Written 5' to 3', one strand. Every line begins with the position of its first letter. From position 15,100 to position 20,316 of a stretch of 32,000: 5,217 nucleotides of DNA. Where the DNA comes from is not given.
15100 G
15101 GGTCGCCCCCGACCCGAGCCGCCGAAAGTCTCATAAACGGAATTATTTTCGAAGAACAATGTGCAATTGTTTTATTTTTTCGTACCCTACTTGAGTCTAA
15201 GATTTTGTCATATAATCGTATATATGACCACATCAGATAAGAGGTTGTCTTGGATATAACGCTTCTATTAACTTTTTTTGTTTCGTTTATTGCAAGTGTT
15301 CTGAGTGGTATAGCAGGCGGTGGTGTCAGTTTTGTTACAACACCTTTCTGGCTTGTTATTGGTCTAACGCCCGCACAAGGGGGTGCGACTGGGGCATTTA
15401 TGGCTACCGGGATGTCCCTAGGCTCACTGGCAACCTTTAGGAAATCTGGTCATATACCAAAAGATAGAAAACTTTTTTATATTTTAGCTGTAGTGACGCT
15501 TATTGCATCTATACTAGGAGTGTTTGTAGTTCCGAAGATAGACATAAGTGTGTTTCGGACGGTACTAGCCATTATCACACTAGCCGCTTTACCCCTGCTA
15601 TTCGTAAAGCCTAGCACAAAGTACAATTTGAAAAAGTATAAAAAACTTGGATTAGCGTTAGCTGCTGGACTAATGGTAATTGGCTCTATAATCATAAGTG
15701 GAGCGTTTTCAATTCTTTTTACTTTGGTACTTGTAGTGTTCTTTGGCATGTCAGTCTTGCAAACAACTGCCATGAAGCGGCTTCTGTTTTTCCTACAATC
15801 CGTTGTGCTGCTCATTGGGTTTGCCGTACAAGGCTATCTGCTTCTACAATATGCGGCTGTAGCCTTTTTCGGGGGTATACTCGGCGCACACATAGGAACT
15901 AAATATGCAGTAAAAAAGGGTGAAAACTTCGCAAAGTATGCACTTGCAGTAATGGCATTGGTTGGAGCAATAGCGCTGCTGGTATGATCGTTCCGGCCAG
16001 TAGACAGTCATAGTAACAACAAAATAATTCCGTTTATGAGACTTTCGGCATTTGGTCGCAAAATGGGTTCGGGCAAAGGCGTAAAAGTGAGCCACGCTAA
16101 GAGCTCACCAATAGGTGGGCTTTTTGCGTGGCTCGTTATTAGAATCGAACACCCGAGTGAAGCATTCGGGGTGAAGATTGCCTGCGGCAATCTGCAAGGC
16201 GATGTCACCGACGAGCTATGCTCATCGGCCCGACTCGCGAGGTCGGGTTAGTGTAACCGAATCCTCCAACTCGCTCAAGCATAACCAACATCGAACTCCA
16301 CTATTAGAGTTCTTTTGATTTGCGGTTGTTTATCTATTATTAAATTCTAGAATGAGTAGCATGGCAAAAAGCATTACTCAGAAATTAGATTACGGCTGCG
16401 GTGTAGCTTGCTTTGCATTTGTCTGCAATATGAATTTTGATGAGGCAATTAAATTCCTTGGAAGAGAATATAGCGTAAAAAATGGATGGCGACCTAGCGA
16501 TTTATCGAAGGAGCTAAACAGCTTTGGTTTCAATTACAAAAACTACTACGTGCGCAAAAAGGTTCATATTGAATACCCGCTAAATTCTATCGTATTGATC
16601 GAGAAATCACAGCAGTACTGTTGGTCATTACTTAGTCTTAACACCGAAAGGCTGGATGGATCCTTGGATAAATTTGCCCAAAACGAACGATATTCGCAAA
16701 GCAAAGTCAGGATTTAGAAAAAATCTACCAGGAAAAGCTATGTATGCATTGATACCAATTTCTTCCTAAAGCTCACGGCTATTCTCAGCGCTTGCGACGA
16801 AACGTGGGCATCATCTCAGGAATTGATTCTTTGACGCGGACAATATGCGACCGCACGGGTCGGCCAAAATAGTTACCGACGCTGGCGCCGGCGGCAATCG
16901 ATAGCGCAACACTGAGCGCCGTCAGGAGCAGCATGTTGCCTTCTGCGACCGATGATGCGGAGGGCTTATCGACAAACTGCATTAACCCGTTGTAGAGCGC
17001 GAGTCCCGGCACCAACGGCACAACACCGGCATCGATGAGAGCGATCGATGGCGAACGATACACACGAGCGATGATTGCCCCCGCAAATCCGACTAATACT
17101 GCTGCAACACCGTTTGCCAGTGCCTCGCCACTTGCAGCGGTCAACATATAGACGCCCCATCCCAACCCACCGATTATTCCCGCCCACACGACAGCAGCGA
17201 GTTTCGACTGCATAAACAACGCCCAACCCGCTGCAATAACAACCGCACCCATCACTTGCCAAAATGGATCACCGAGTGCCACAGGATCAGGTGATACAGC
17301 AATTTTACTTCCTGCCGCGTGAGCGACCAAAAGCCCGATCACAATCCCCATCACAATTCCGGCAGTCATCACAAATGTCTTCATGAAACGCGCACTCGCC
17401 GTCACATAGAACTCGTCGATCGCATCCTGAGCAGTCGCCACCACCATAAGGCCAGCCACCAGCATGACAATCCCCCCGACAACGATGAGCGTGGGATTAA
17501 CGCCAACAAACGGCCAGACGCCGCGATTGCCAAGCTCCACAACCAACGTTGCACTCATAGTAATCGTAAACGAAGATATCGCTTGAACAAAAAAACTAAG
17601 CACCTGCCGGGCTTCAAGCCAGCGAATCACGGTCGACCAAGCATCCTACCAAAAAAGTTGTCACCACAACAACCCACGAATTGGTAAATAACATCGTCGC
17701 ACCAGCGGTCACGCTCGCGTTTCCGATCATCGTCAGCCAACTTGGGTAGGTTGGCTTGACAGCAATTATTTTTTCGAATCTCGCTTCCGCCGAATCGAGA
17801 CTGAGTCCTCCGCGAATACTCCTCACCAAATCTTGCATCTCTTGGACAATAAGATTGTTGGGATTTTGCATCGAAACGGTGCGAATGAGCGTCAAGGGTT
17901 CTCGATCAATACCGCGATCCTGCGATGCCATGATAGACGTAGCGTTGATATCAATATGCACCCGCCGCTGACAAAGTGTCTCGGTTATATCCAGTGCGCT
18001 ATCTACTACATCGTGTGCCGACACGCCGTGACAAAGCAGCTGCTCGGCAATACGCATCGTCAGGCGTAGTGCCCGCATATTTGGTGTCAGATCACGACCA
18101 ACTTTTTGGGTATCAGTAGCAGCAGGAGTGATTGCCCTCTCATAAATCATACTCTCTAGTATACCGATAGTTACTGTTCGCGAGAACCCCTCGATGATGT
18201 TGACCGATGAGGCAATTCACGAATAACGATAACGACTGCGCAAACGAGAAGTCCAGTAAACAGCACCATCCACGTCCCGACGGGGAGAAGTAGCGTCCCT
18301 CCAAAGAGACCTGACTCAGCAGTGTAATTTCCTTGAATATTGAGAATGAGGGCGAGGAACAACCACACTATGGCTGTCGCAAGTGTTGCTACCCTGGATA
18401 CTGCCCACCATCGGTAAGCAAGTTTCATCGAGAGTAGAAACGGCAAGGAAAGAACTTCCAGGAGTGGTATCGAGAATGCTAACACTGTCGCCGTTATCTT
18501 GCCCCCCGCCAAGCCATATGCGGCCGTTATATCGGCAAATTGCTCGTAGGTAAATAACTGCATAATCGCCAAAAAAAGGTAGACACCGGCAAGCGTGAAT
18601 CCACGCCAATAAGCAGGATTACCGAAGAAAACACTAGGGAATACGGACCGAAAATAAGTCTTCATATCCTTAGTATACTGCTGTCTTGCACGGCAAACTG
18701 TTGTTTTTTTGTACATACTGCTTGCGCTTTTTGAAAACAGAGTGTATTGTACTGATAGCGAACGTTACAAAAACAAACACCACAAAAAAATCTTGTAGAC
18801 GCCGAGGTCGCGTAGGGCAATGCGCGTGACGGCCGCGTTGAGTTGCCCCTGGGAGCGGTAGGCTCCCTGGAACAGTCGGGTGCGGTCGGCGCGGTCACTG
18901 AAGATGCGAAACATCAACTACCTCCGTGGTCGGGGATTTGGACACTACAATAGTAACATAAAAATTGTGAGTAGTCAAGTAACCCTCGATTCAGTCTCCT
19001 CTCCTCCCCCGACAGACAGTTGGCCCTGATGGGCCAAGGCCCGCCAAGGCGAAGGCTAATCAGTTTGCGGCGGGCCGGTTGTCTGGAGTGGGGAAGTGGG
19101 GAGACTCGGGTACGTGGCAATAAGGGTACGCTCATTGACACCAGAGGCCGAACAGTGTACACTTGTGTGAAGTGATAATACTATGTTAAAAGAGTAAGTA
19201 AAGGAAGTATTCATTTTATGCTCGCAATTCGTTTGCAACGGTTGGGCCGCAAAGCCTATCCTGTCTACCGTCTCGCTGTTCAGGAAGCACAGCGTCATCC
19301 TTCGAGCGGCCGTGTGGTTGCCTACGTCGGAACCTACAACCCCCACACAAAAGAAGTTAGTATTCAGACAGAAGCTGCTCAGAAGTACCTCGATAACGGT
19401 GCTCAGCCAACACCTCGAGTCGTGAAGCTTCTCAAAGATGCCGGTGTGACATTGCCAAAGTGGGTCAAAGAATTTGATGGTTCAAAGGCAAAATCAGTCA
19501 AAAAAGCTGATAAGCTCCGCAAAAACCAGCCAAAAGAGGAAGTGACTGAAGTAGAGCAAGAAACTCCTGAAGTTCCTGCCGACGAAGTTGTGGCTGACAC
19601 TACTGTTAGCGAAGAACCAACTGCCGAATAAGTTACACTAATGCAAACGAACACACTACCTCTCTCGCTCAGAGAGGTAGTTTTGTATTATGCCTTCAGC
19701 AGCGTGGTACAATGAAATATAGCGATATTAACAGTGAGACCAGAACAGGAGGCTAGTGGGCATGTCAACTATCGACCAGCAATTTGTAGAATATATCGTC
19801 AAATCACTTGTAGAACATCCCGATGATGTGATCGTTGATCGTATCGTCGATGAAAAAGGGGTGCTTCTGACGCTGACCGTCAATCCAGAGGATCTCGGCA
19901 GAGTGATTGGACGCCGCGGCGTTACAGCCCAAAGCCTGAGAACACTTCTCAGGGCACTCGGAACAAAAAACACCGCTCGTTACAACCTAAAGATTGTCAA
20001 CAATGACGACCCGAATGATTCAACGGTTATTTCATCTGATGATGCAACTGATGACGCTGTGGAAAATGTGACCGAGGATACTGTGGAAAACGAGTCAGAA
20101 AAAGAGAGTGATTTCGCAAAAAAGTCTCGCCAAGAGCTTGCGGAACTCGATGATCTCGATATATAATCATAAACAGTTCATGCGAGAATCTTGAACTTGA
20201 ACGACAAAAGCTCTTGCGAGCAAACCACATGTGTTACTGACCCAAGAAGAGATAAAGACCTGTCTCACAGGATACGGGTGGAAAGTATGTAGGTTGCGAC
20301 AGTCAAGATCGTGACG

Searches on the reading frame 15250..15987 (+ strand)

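Call 45: search_protein_families(library=pfam, proteins=[window:15250-15987:+], max_evalue=0.0001)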
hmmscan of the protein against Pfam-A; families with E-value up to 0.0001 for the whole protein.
window:15250-15987:+ (245 aa): 1 family
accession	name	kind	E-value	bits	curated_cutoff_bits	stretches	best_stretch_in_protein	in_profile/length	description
PF01925.25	TauE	-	9.4e-27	94.6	32.6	1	9-242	2-236/237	Sulfite exporter TauE/SafE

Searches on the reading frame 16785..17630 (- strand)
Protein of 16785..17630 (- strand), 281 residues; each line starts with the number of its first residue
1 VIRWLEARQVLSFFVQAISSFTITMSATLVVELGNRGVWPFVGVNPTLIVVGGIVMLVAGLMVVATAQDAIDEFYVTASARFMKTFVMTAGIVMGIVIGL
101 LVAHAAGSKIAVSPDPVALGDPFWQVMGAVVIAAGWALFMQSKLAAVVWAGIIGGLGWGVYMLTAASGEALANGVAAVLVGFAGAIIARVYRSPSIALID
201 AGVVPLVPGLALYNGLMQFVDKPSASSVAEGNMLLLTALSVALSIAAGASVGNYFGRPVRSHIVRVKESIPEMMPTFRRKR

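Call 45: search_protein_families(library=pfam, proteins=[window:16785-17630:-], max_evalue=0.0001)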
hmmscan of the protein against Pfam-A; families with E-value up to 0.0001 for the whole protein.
window:16785-17630:- (281 aa): 2 families
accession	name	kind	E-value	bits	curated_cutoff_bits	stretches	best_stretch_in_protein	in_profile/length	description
PF06738.18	ThrE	-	3.2e-23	82.9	26.3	2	3-101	148-239/241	Putative threonine/serine exporter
PF12821.13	ThrE_2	-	9.9e-20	71.5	27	1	125-250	1-124/129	Threonine/Serine exporter, ThrE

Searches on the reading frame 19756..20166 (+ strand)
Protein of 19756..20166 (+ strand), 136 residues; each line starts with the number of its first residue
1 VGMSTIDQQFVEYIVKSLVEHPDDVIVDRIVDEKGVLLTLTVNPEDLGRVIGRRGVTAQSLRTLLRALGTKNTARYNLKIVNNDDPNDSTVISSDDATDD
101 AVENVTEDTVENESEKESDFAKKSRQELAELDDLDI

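Call 46: search_protein_families(library=pfam, proteins=[window:19756-20166:+], max_evalue=0.0001)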
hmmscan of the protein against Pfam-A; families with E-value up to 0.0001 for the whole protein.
window:19756-20166:+ (136 aa): 1 family
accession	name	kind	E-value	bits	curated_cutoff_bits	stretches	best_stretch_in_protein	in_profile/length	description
PF13083.13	KH_KhpA-B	-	6.9e-22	77.6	32.1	1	8-80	1-73/73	KhpA/KhpB, KH domain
